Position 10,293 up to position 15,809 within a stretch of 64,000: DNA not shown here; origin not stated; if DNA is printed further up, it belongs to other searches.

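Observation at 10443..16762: Sec-signal Rhs/YD polymorphic-toxin cassette in an obligate-intracellular-type (chlamydial) genome with no T6SS/Tc partner in view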

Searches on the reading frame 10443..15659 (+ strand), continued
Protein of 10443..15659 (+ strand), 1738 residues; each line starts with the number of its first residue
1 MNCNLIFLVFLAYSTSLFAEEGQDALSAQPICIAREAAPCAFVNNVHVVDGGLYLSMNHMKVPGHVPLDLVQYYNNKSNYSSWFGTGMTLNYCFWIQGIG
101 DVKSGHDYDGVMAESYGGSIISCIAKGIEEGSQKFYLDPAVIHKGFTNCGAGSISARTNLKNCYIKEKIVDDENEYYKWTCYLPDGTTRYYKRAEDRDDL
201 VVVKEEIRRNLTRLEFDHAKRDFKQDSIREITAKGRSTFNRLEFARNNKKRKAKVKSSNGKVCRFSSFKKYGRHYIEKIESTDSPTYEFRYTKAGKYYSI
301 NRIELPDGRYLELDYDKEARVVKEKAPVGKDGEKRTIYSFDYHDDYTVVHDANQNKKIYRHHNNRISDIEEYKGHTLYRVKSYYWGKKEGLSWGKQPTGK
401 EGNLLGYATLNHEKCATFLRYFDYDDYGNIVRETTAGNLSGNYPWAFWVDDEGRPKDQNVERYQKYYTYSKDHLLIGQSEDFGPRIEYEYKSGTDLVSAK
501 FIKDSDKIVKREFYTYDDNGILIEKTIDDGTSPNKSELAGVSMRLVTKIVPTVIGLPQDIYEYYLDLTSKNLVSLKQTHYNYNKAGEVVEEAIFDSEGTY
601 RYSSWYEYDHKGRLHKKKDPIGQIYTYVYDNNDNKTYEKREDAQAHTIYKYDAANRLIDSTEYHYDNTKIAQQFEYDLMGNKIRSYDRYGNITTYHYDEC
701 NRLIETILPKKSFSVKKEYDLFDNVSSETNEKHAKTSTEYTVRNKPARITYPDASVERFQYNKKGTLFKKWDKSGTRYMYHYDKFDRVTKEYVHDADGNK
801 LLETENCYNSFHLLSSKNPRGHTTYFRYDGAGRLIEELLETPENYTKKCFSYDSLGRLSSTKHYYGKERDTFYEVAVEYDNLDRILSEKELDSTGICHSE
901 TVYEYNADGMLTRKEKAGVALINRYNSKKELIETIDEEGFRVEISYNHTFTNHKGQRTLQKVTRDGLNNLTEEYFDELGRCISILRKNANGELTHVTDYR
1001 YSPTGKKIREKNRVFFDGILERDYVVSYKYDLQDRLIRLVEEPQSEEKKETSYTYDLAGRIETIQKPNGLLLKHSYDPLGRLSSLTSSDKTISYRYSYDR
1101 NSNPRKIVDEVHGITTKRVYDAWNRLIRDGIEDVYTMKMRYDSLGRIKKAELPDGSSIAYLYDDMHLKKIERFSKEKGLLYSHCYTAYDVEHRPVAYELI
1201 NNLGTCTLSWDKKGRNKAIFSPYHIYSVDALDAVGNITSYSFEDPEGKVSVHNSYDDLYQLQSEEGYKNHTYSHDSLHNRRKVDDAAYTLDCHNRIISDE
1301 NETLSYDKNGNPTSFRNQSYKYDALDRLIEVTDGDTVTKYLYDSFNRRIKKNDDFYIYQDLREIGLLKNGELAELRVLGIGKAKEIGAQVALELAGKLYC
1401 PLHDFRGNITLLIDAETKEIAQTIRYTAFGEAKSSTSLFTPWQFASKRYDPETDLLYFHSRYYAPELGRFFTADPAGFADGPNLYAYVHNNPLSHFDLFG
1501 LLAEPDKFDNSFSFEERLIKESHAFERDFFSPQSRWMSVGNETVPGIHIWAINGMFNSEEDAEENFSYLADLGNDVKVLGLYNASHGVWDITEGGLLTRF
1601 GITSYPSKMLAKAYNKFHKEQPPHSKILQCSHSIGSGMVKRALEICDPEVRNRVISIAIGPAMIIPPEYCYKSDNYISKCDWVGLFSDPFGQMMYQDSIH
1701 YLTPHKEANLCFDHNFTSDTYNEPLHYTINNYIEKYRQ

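Call 68: find_encoding_contigs(protein=P0157, flank=10000, max_places=1)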
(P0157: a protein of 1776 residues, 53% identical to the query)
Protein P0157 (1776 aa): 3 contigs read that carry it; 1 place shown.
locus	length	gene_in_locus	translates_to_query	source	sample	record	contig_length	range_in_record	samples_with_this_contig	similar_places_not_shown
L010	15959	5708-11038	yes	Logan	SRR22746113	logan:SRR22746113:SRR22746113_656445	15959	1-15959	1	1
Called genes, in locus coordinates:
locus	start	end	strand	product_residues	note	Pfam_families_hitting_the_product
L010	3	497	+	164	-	?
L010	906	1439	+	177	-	PF02469:Fasciclin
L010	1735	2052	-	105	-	PF03626:COX4_pro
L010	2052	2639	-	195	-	PF00510:COX3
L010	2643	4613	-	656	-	PF00115:COX1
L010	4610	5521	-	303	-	PF00116:COX2 (weak), PF06481:COX_ARM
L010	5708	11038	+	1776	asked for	PF20148:DUF6531, PF05593:RHS_repeat (faint), PF25023:TEN_YD-shell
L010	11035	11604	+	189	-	-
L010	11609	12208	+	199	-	-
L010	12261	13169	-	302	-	PF12802:MarR_2 (weak), PF01047:MarR (weak), PF00583:Acetyltransf_1, PF13302:Acetyltransf_3 (weak), PF13673:Acetyltransf_10, PF13508:Acetyltransf_7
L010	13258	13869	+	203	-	PF01411:tRNA-synt_2c (weak), PF07973:tRNA_SAD (faint)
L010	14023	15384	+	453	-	PF00004:AAA (faint), PF13173:AAA_14, PF13635:DUF4143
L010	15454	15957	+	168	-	?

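Call 79: search_solved_structures(query=window:10443-15656:+, max_evalue=0.001)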
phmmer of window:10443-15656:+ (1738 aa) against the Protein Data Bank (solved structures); distinct sequences matched with E-value up to 0.001: 25.
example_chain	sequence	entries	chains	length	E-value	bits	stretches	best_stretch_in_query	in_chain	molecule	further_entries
8h8a_A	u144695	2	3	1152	5e-24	87.2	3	1251-1498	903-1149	Putative Rhs-family protein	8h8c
8h8b_A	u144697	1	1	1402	8.6e-24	86.4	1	1251-1504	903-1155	Putative Rhs-family protein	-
7q97_A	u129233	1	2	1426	1.1e-20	76.1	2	1077-1502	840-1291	Rhs family protein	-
8qja_A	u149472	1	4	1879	5e-19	70.6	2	666-865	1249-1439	Putative type VI secretion system YD repeat-containing Rhs element Vgr protein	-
8cp6_B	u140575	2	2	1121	4.3e-18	67.5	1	1441-1501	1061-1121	Toxin protein Tse5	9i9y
9pt5_A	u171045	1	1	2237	6.5e-16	60.3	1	1287-1503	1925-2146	Teneurin-like protein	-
7pq5_L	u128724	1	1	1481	1.5e-15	59.1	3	578-837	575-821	Tre23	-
8qjc_A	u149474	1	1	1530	2.5e-15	58.4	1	1443-1502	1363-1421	T6SS-associated Rhs core and toxin domain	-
8qjb_A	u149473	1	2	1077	3.4e-15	57.9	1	1443-1501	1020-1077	T6SS-associated Rhs core domain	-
9ifo_A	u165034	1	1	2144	3.9e-15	57.7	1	1268-1500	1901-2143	Teneurin-Like Protein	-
8qjd_A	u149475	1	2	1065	4.3e-15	57.6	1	1443-1501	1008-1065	Salmonella bongori Rhs core domain (residues 360-1420)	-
8uy4_A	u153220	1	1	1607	3.7e-11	44.5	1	592-791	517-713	Tse15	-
8uxt_A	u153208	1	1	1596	2.2e-10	42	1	592-791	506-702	Tse15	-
6suq_A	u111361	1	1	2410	6.8e-09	37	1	1406-1504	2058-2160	TcdB2,TccC3,Genome polyprotein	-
6l7i_G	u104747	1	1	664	9.5e-09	36.5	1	1427-1500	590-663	TccC2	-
5kis_B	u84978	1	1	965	2e-08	35.5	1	1404-1498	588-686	RHS2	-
6sup_A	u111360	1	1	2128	2.2e-08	35.3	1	1406-1501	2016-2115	TcdB2,TccC3,Cell division control protein 42 homolog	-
9c4k_Q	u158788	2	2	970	3.8e-08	34.5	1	1439-1501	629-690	Toxin subunit YenC2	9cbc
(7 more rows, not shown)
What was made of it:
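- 10734..14717 (+): YD/RHS-repeat shell, about aa 98-1425. Matches solved Rhs, teneurin-like and TcC shells (call 79).
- Closest known: T6SS Rhs effectors. Same: These are the best PDB sequence matches (8h8a 5e-24, 7q97 1e-20; call 79).
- Solved T6SS Rhs proteins are the best PDB sequence matches (call 79).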
